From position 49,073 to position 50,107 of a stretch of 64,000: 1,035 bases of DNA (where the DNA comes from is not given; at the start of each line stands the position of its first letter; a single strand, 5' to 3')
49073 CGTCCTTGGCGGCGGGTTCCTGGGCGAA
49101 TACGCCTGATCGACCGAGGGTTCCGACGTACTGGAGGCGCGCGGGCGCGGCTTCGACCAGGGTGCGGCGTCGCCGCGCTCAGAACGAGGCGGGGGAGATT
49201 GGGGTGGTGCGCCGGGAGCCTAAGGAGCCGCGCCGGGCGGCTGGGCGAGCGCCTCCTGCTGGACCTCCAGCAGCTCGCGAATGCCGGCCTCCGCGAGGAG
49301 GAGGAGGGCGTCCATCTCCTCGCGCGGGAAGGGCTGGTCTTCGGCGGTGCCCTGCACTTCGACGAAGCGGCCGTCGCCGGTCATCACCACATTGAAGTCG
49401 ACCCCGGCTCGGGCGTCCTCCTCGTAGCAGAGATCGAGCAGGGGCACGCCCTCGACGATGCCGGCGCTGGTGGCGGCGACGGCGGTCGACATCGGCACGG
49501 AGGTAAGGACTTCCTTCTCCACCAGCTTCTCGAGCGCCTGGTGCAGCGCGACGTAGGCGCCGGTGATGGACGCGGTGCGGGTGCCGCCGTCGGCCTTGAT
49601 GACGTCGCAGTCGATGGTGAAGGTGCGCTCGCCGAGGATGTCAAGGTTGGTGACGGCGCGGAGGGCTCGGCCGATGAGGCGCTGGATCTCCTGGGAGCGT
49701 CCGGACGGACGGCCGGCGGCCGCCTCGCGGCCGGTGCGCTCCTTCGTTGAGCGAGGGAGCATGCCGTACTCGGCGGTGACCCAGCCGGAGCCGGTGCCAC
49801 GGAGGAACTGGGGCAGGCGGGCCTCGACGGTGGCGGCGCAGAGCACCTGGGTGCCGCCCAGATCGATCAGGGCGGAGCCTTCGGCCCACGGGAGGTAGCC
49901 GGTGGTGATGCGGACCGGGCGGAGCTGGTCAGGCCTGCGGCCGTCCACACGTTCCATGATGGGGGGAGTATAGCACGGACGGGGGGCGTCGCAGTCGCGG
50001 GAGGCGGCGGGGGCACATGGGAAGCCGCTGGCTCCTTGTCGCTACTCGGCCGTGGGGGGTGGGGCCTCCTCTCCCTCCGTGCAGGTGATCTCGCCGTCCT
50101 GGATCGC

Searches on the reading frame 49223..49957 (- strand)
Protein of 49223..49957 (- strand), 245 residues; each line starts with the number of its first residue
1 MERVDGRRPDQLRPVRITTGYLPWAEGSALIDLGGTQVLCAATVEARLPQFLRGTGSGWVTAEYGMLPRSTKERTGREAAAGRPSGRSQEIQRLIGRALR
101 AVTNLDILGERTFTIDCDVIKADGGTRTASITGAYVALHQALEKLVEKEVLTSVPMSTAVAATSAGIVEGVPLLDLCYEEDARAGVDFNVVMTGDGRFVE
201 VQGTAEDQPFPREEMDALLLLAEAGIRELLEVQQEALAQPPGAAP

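Call 74: find_homologous_proteins(query=window:49223-49957:-, max_evalue=1e-30)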
Query window:49223-49957:- (245 aa): 8000 proteins with E <= 1e-30 among 8000 candidates; the best 120 are listed.
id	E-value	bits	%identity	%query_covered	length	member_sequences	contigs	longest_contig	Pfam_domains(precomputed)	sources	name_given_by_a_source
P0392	1.4e-153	527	100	100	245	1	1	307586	PF03725.21,PF01138.28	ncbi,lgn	-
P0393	7.0e-131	453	85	98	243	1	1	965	PF03725.21,PF01138.28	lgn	-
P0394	5.6e-130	450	85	99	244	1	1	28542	PF03725.21,PF01138.28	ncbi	-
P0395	1.8e-129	448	84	99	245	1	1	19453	PF03725.21,PF01138.28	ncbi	-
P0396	2.1e-129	448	85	98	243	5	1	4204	PF03725.21,PF01138.28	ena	-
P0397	2.7e-129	448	85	98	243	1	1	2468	PF03725.21,PF01138.28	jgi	jgi:ribonuclease PH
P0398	4.2e-129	447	87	98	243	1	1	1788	PF03725.21,PF01138.28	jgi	jgi:ribonuclease PH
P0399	4.4e-129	447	87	97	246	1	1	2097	PF03725.21,PF01138.28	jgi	jgi:ribonuclease PH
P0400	6.1e-129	447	86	98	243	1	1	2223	PF03725.21,PF01138.28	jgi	jgi:ribonuclease PH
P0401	1.1e-128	446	85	98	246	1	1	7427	PF03725.21,PF01138.28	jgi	jgi:ribonuclease PH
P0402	1.4e-128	445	84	100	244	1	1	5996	PF03725.21,PF01138.28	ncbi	-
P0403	2.9e-128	444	84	97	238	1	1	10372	PF03725.21,PF01138.28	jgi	jgi:ribonuclease PH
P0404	1.3e-127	442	86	97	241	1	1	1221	PF03725.21,PF01138.28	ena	-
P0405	8.9e-127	440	87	92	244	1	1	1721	PF03725.21,PF01138.28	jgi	jgi:ribonuclease PH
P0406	1.0e-126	439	85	98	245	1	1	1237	PF03725.21,PF01138.28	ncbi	-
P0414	3.5e-125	434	83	99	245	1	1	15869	PF03725.21,PF01138.28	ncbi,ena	-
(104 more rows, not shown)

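Call 75: find_encoding_contigs(protein=P0394, flank=9000, max_places=2)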
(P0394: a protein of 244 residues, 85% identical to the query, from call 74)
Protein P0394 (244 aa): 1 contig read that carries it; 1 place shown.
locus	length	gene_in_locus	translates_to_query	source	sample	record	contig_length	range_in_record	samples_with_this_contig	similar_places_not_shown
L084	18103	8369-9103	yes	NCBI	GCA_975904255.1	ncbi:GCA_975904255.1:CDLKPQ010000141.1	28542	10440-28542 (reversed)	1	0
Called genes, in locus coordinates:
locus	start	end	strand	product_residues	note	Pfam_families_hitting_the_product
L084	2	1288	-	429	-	?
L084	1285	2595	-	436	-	PF02347:GDC-P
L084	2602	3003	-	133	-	PF01597:GCV_H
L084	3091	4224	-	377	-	PF01571:GCV_T, PF08669:GCV_T_C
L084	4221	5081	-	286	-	PF00753:Lactamase_B, PF12706:Lactamase_B_2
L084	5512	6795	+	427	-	PF01595:CNNM, PF00571:CBS (faint), PF03471:CorC_HlyC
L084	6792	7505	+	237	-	PF10105:DUF2344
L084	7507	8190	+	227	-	PF00300:His_Phos_1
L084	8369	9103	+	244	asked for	PF01138:RNase_PH, PF03725:RNase_PH_C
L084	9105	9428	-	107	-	PF11969:DcpS_C, PF01230:HIT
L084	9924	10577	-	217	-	-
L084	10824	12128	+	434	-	PF06245:DUF1015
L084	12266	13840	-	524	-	PF00389:2-Hacid_dh, PF02826:2-Hacid_dh_C, PF19304:PGDH_inter, PF01842:ACT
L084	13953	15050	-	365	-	PF00266:Aminotran_5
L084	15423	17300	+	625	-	PF00575:S1, PF21710:Spt6_S1 (faint), PF00575:S1, PF23459:S1_RRP5 (weak), PF00575:S1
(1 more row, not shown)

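Call 76: find_encoding_contigs(protein=P0395, flank=9000, max_places=2)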
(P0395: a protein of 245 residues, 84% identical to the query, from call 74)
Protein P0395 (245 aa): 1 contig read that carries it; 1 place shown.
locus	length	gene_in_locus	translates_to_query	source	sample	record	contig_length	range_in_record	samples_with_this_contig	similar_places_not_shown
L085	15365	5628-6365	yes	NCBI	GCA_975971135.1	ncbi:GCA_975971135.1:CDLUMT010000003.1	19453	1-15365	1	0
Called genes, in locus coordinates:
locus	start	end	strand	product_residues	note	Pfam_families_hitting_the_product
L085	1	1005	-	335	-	?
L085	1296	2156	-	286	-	PF00753:Lactamase_B, PF12706:Lactamase_B_2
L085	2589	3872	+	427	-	PF01595:CNNM, PF00571:CBS (faint), PF03471:CorC_HlyC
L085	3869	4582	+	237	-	PF10105:DUF2344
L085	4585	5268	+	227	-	PF00300:His_Phos_1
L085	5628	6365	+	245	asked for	PF01138:RNase_PH, PF03725:RNase_PH_C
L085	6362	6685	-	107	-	PF11969:DcpS_C (weak), PF01230:HIT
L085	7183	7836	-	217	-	-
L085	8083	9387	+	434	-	PF06245:DUF1015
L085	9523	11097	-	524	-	PF00389:2-Hacid_dh, PF02826:2-Hacid_dh_C, PF19304:PGDH_inter, PF01842:ACT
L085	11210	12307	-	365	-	PF00266:Aminotran_5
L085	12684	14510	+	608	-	PF00575:S1, PF23459:S1_RRP5 (faint), PF21710:Spt6_S1 (faint), PF00575:S1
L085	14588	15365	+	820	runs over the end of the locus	PF02861:Clp_N, PF02861:Clp_N, PF13191:AAA_16 (weak), PF00004:AAA, PF17871:AAA_lid_9, PF07724:AAA_2, PF07728:AAA_5, PF10431:ClpB_D2-small, +6 more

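Call 77: find_encoding_contigs(protein=P0414, flank=9000, max_places=2)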
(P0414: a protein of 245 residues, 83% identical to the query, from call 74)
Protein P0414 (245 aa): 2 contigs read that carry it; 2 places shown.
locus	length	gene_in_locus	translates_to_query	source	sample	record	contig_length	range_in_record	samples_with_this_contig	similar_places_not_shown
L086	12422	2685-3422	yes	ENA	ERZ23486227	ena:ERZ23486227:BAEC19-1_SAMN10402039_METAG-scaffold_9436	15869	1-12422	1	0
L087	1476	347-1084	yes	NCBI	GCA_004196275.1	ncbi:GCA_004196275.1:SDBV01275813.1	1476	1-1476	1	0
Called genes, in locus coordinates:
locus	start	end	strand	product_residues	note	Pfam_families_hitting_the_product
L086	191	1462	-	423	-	PF08323:Glyco_transf_5 (faint), PF13439:Glyco_transf_4, PF13579:Glyco_trans_4_4, PF20706:GT4-conflict, PF00534:Glycos_transf_1, PF13692:Glyco_trans_1_4, PF13524:Glyco_trans_1_2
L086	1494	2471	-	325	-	PF13480:Acetyltransf_6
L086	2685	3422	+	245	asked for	PF01138:RNase_PH, PF03725:RNase_PH_C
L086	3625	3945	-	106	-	PF11969:DcpS_C, PF01230:HIT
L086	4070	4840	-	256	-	-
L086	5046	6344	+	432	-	PF06245:DUF1015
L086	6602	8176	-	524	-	PF00389:2-Hacid_dh, PF02826:2-Hacid_dh_C, PF19304:PGDH_inter, PF01842:ACT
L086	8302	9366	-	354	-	PF00266:Aminotran_5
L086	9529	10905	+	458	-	PF12390:Se-cys_synth_N, PF03841:SelA, PF01041:DegT_DnrJ_EryC1 (weak)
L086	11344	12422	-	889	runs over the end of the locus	PF13229:Beta_helix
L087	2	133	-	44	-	?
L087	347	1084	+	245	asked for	PF01138:RNase_PH, PF03725:RNase_PH_C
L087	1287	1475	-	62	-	?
